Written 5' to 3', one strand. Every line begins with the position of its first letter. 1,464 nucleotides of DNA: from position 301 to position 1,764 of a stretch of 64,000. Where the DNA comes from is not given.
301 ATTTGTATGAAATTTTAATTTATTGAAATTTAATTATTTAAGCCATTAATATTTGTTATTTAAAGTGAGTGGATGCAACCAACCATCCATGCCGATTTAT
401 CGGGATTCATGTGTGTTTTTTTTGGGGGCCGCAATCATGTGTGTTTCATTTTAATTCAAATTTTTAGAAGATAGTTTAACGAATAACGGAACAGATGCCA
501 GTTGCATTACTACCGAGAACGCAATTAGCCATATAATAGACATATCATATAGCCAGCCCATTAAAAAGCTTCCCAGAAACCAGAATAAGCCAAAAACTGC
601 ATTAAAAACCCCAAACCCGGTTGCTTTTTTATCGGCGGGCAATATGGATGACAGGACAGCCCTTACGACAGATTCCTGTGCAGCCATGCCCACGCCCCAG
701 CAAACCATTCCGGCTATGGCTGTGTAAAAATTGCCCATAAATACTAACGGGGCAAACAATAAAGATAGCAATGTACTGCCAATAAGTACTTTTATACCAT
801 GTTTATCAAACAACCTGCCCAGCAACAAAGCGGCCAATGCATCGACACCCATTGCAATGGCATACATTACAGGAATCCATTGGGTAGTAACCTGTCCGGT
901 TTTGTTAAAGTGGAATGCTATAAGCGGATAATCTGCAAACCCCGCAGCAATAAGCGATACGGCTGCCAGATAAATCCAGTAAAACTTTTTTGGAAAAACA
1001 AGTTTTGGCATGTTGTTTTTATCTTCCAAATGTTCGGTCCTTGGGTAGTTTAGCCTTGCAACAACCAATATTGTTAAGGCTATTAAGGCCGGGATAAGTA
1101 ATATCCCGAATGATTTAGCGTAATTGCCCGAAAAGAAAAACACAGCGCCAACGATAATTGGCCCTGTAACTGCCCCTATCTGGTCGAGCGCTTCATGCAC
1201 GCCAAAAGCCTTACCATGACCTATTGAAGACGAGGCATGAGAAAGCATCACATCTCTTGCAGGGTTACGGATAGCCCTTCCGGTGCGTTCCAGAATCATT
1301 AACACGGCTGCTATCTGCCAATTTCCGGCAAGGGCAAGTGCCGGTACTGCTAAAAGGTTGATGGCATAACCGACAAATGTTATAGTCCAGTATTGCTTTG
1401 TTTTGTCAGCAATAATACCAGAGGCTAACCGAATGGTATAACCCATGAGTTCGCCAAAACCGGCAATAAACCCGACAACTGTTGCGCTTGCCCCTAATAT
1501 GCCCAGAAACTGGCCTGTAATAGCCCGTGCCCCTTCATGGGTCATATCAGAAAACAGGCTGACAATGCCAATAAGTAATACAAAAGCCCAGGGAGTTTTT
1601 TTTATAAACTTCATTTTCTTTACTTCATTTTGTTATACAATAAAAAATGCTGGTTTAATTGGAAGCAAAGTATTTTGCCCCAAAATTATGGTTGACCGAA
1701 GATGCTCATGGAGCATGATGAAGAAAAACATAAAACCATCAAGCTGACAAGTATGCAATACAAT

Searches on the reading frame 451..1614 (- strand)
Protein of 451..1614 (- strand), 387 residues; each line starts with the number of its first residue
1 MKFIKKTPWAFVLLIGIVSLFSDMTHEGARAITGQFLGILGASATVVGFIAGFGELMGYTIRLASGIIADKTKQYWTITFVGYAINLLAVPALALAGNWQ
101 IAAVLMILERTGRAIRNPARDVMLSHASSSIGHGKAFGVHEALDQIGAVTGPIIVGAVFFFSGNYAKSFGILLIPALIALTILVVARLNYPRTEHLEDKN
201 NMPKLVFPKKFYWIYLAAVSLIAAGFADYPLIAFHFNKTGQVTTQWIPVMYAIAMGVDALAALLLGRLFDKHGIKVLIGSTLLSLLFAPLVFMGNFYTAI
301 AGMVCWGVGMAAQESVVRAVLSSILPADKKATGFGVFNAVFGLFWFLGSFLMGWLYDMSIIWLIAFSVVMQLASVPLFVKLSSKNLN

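Call 46: find_encoding_contigs(protein=window:451-1614:-, flank=10000, max_places=4)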
Protein window:451-1614:- (387 aa): 8 contigs read that carry it; 4 places shown.
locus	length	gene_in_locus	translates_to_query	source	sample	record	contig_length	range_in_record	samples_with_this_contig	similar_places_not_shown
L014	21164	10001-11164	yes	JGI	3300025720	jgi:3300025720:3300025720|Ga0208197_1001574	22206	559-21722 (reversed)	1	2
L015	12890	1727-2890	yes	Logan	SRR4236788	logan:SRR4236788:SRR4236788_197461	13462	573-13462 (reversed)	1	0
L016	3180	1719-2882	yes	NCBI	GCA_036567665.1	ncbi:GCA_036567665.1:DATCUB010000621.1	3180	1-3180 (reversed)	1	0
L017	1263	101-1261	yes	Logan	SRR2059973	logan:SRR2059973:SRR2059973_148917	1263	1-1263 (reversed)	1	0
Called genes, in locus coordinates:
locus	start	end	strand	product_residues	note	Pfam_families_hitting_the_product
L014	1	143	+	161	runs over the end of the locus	PF00085:Thioredoxin (weak), PF13098:Thioredoxin_2 (weak)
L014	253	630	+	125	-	PF02537:CRCB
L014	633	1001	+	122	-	PF02641:DUF190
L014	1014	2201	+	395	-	PF00999:Na_H_Exchanger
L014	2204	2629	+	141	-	PF00582:Usp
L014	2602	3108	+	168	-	PF01928:CYTH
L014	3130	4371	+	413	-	PF00012:HSP70, PF06723:MreB_Mbl, PF00012:HSP70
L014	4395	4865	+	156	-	-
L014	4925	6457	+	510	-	PF00488:MutS_V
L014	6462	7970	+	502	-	PF00488:MutS_V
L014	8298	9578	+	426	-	PF03952:Enolase_N, PF00113:Enolase_C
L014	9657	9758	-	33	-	-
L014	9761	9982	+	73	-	-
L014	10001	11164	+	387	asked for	PF07690:MFS_1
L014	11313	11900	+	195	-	PF01569:PAP2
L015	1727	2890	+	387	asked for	PF07690:MFS_1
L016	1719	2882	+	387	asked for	PF07690:MFS_1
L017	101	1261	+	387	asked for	PF07690:MFS_1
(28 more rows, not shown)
